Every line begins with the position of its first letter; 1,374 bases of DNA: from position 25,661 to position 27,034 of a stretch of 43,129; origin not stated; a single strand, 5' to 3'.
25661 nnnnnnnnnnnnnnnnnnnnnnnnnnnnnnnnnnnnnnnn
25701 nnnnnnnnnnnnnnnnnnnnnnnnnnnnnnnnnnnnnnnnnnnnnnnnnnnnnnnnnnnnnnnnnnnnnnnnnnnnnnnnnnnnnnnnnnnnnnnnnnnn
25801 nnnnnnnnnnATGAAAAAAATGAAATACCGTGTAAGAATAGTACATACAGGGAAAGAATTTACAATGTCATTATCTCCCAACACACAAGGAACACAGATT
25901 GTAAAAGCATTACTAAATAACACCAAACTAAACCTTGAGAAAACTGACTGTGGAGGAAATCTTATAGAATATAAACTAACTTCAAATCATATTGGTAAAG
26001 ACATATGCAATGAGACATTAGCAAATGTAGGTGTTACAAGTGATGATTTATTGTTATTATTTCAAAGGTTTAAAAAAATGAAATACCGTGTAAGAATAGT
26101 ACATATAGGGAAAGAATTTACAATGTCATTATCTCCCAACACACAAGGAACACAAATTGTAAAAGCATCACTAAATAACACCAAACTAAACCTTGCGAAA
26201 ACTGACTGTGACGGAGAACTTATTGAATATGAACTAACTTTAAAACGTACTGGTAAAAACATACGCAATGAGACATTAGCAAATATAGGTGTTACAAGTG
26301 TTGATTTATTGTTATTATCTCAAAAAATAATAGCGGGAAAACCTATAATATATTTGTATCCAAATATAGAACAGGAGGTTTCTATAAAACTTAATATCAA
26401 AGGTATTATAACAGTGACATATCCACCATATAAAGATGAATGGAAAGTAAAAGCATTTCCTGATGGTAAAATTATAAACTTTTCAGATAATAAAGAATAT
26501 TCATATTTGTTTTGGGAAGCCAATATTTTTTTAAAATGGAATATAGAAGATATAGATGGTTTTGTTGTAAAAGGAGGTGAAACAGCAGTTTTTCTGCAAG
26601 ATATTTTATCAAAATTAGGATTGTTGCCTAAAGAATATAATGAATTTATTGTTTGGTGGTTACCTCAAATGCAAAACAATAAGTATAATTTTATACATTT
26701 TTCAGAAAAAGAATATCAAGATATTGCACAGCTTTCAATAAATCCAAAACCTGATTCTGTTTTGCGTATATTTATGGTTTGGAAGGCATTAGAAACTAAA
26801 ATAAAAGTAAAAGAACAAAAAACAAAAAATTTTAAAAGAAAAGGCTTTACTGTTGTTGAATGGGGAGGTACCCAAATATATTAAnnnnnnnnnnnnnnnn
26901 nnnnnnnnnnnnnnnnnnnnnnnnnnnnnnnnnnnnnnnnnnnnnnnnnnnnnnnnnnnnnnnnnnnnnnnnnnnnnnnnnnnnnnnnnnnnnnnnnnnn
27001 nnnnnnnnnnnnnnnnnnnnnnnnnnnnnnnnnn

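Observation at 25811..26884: Polyubiquitin-like gene: head-to-tail di-Ubl fused to a 182-aa C-terminal domain, with only the second repeat keeping the IIAG processing site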

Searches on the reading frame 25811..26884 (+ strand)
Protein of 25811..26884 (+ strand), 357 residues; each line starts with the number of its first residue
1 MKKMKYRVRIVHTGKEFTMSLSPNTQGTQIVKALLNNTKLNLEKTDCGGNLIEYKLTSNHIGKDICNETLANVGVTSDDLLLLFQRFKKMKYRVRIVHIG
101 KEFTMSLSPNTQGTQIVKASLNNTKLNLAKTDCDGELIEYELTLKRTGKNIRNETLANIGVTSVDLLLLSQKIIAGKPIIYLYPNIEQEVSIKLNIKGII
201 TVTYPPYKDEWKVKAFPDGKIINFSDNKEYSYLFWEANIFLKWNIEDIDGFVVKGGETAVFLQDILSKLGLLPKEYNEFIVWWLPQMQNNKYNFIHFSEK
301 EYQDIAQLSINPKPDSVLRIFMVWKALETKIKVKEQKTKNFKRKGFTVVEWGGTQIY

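Call 7: search_protein_families(library=pfam, max_evalue=0.1, proteins=[window:25811-26881:+])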
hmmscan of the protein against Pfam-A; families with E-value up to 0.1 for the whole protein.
window:25811-26881:+ (357 aa): 2 families
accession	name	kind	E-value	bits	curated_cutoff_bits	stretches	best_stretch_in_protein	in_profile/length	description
PF09262.17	PEX-1N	-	0.02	15.7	27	0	7-36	30-59/77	Peroxisome biogenesis factor 1, N-terminal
PF25297.1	DUF7878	-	0.035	14.5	25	1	275-336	48-109/128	Domain of unknown function (DUF7878)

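Call 8: search_protein_families(library=ncbifam, max_evalue=0.1, proteins=[window:25811-26881:+])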
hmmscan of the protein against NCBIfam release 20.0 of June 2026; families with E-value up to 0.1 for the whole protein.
window:25811-26881:+ (357 aa): 1 family
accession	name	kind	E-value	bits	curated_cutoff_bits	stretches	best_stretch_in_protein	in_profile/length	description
TIGR03633.1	arc_protsome_A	equivalog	0.01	15.3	287.35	0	27-70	128-171/230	archaeal proteasome endopeptidase complex subunit alpha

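Call 10: search_solved_structures(query=window:25811-26881:+, max_evalue=10)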
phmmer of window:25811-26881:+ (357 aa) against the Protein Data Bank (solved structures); distinct sequences matched with E-value up to 10: 2.
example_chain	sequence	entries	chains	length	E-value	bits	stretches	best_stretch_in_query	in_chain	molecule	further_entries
9nn6_A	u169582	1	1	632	0.87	11.5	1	193-244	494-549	Colicin I receptor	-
2hdf_A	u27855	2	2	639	0.88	11.4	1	193-244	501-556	Colicin I receptor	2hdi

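Call 12: find_encoding_contigs(protein=window:25811-26884:+, flank=10000)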
Protein window:25811-26884:+ (357 aa): 2 contigs read that carry it; 1 place shown.
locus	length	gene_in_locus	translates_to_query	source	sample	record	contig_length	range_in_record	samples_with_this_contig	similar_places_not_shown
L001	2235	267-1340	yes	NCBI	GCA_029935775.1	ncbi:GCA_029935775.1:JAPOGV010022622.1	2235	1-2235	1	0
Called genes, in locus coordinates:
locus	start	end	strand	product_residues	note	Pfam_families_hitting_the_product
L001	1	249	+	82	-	?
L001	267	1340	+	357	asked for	-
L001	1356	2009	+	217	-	PF05099:TerB (faint)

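Call 40: find_homologous_proteins(query=window:25811-26881:+)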
Query window:25811-26881:+ (357 aa): 2855 proteins with E <= 0.001 among 7013 candidates; the best 120 are listed.
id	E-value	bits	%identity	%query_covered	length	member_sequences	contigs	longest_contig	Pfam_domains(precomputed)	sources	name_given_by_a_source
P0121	2.7e-236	801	100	100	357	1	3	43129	-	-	-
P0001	6.8e-107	375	63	75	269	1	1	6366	-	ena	-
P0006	7.9e-70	253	54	64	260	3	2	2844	-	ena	-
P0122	1.3e-69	253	50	53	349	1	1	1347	-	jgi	-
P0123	1.5e-69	252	54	69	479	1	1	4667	PF00395.26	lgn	-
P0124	2.9e-69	252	60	55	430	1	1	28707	-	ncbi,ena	-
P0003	1.7e-68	249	62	51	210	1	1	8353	-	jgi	-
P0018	2.3e-68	249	52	64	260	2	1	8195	-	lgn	-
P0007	2.3e-68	249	55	58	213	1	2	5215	-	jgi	-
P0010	3.9e-68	248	56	58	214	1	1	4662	-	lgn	-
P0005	4.6e-68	248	62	50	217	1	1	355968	-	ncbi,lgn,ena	-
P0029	5.6e-68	247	57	55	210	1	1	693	-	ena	-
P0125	5.9e-68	247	60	52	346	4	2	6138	-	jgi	-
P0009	6.8e-68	247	64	50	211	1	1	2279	-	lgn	-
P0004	6.8e-68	247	64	50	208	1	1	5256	-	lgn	-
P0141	1.1e-64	236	55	51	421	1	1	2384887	PF00754.32,PF25302.1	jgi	jgi:hypothetical protein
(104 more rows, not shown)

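Call 44: find_encoding_contigs(protein=P0141, flank=6000, max_places=2)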
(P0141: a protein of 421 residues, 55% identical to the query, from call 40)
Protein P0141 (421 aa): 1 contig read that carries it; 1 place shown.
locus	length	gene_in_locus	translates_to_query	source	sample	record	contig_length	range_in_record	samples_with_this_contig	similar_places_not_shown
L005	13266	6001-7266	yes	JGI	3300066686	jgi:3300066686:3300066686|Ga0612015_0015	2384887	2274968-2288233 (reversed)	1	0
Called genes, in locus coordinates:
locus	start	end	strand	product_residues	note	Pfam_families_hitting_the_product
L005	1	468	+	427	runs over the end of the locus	-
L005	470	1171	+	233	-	-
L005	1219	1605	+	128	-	-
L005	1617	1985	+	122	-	-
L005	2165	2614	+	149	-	-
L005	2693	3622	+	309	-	PF07313:AmiA-like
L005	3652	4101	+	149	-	-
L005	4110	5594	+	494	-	PF05090:HTTM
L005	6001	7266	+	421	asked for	PF25302:NADase_transloc, PF00754:F5_F8_type_C (faint)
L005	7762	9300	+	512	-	-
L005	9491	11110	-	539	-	PF03062:MBOAT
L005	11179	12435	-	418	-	PF00657:Lipase_GDSL, PF13472:Lipase_GDSL_2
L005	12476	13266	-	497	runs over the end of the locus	PF13472:Lipase_GDSL_2 (faint)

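Call 48: search_protein_families(library=padloc, max_evalue=0.01, proteins=[window:25811-26881:+])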
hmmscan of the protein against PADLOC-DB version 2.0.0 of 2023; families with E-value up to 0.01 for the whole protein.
window:25811-26881:+ (357 aa): 0 families

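Call 54: predict_structure(alignment_id=A5)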
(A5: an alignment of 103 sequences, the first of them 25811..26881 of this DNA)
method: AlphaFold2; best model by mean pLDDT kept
length: 357 residues; sequences in the alignment: 103
mean_pLDDT: 78.0   pTM: 0.58
mean pLDDT of the five models: 78.0, 71.7, 71.3, 71.2, 69.6
residues with pLDDT >= 90: 169; 70-90: 100; 50-70: 6; < 50: 82
segments of 3 or more residues with pLDDT < 50: 89-170
pLDDT, mean of each block of 10 residues (from residue 1): 83 83 88 86 81 85 85 87 69 33 36 35 27 27 32 41 40 78 98 95 94 98 98 92 88 98 97 96 96 96 94 98 96 95 97 92
secondary structure, 60 per line:
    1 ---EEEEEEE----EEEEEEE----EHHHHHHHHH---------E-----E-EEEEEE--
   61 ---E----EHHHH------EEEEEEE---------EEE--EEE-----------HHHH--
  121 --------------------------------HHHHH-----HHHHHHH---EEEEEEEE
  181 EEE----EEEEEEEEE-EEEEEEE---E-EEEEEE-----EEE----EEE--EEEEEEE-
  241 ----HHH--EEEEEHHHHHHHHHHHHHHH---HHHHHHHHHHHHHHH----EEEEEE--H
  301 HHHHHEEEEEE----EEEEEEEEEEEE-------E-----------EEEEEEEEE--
elements in order: E4-10 E15-21 H27-35 E53-58 H70-73 E80-86 E96-98 E101-103 H115-118 H153-157 H163-169 E173-183 E188-196 E198-204 E210-215 E221-223 E228-230 E233-239 E250-254 H255-269 H273-287 E292-297 H300-305 E306-311 E316-327 E347-355

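Call 57: list_cluster_members(proteins=[window:25811-26881:+, window:2783-3064:+, window:1548-2762:+, window:11382-14423:+, window:24939-25790:+, P0001])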
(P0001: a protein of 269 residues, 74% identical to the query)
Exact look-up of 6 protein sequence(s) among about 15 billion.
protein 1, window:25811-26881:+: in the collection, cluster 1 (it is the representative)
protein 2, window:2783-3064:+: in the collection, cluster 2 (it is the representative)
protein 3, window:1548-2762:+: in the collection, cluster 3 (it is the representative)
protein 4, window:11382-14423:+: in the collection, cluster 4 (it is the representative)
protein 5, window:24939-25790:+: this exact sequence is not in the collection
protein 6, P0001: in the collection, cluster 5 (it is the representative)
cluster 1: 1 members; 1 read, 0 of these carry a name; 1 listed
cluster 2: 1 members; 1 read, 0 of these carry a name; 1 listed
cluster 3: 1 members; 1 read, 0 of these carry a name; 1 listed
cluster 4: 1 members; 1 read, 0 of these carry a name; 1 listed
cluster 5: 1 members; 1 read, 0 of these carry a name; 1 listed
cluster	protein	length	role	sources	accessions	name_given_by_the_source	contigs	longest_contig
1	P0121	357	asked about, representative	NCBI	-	-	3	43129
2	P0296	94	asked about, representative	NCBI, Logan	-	-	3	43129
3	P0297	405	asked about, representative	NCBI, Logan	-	-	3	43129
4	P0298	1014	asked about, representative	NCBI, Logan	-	-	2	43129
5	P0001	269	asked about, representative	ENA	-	-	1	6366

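Call 58: fold_search(model_id=the predicted structure, library=pdb)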
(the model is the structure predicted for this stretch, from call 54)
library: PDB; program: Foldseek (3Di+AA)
matches with E <= 10: 972; with E <= 0.001: 0
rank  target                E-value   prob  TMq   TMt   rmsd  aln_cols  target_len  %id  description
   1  2n7e_MODEL_1_A        1.1e-03  1.00  0.19  0.69   3.8        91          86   20  Solution structure of the UBL domain of yeast Ddi1 (released 2016-07-20)
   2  5b83_D                2.7e-03  1.00  0.20  0.23  10.6       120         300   21  Crystal structure of Optineurin UBAN in complex with linear ubiquitin (released 2016-09-07)
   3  6n5m_A                3.2e-03  1.00  0.19  0.42  10.5       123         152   18  Crystal structure of ABIN-1 UBAN in complex with one M1-linked di-ubiquitin (released 2019-07-17)
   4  8tec_B                3.5e-03  1.00  0.20  0.17   2.4        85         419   12  Crystal structure of Kindlin2 in complex with acylated beta1 integrin peptide (released 2024-07-03)
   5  1he8_A                3.5e-03  0.72  0.19  0.10  20.1       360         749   10  Ras G12V - PI 3-kinase gamma complex (released 2001-01-08)
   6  9m1m_E                4.4e-03  1.00  0.18  0.13   4.0        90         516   16  Cryo-EM structure of the TBC-DEC-Arl2-alpha-beta-tubulin complex with GDP-AlFx (released 2025-10-22)
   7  2y5b_F                4.7e-03  1.00  0.19  0.42   3.1        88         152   17  Structure of USP21 in complex with linear diubiquitin-aldehyde (released 2012-01-25)
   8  5xpy                  5.2e-03  1.00  0.20  0.16   2.7        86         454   15  Structural basis of kindlin-mediated integrin recognition and activation (released 2017-07-26)
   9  8j07_c2               5.9e-03  0.99  0.18  0.11  22.6       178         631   11  96nm repeat of human respiratory doublet microtubule and associated axonemal complexes (released 2023-07-26)
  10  1wgh_MODEL_1_A        6.9e-03  1.00  0.19  0.50  10.4       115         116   15  Solution Structure of Mouse Ubiquitin-like 3 Protein (released 2004-11-28)
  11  3dbs                  6.9e-03  0.41  0.16  0.07  20.5       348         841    9  Structure of PI3K gamma in complex with GDC0941 (released 2008-06-17)
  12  2kan_MODEL_1_A        7.3e-03  1.00  0.18  0.60   3.4        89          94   16  Solution NMR structure of ubiquitin-like domain of Arabidopsis thaliana protein At2g32350. Northeast Structura (released 2008-11-25)
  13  8tyx_A                7.3e-03  1.00  0.18  0.69   3.0        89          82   15  Structure of a bacterial Ubl-deubiquitinase complex (form 1) (released 2024-06-12)
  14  5m93_B                7.8e-03  1.00  0.19  0.80   3.5        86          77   16  Crystal structure of SdeA-modified ubiquitin. (released 2016-12-14)
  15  4tuu                  7.8e-03  0.57  0.16  0.07  23.0       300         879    9  Isolated p110a subunit of PI3Ka provides a platform for structure-based drug design (released 2014-08-06)
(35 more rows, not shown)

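Call 78: search_dna_similar(query=window:25811-26881:+, collection=plasmids, mode=protein, max_rows=12)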
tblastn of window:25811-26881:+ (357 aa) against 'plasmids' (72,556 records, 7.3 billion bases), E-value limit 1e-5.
Records with a match: 1; places in all: 1; records where one place covers at least 80% of the query: 0.
Best place of each record, by identity: <60% 1.
By first word of the organism name: Ruminococcus 1.
By predicted mobility (MOB-suite, as given by PLSDB): conjugative 1.
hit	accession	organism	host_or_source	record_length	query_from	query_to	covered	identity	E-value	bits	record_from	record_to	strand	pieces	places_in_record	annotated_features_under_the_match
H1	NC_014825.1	Ruminococcus albus 7 = DSM 20455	-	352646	174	356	51%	43.5%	3e-44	170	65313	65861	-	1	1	BspA family leucine-rich repeat surface protein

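Call 79: search_dna_similar(query=window:25811-26881:+, collection=phages, mode=protein, max_rows=12)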
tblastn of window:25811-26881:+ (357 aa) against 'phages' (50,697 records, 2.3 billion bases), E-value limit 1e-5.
Records with a match: 1; places in all: 1; records where one place covers at least 80% of the query: 0.
Best place of each record, by identity: <60% 1.
By first word of the organism name: Bacteriophage 1.
By host as written in the record: - 1.
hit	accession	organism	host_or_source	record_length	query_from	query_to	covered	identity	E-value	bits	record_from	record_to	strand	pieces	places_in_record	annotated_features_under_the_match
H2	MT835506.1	Bacteriophage sp.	human fecal samples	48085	168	354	52%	33.5%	3e-20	98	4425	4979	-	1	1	record has no annotation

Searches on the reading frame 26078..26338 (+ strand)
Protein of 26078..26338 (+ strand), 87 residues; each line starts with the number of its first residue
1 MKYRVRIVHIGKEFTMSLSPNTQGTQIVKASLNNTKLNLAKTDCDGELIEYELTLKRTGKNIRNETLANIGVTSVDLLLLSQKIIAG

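Call 36: find_related_loci(query=A3, collection=genome_contigs, flank=10000)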
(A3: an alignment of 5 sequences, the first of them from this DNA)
Query A3 (87 aa) in genome_contigs; peptide patterns used: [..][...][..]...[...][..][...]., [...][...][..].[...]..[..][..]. (x = any residue, [..] = any of these).
73 stretches matched a pattern, but none encodes a relative of the query by tblastn (E <= 1e-3).

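Call 37: find_related_loci(query=A3, collection=metagenome_contigs, flank=10000)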
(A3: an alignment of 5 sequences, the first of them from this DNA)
Query A3 (87 aa) in metagenome_contigs; peptide patterns used: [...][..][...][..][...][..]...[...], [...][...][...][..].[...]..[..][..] (x = any residue, [..] = any of these).
312 stretches matched a pattern, but none encodes a relative of the query by tblastn (E <= 1e-3).

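Call 51: find_related_loci(query=A3, collection=viral_contigs, flank=10000)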
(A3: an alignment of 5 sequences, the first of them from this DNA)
Query A3 (87 aa) in viral_contigs; peptide patterns used: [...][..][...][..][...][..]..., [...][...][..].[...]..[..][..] (x = any residue, [..] = any of these).
121 stretches matched a pattern, but none encodes a relative of the query by tblastn (E <= 1e-3).
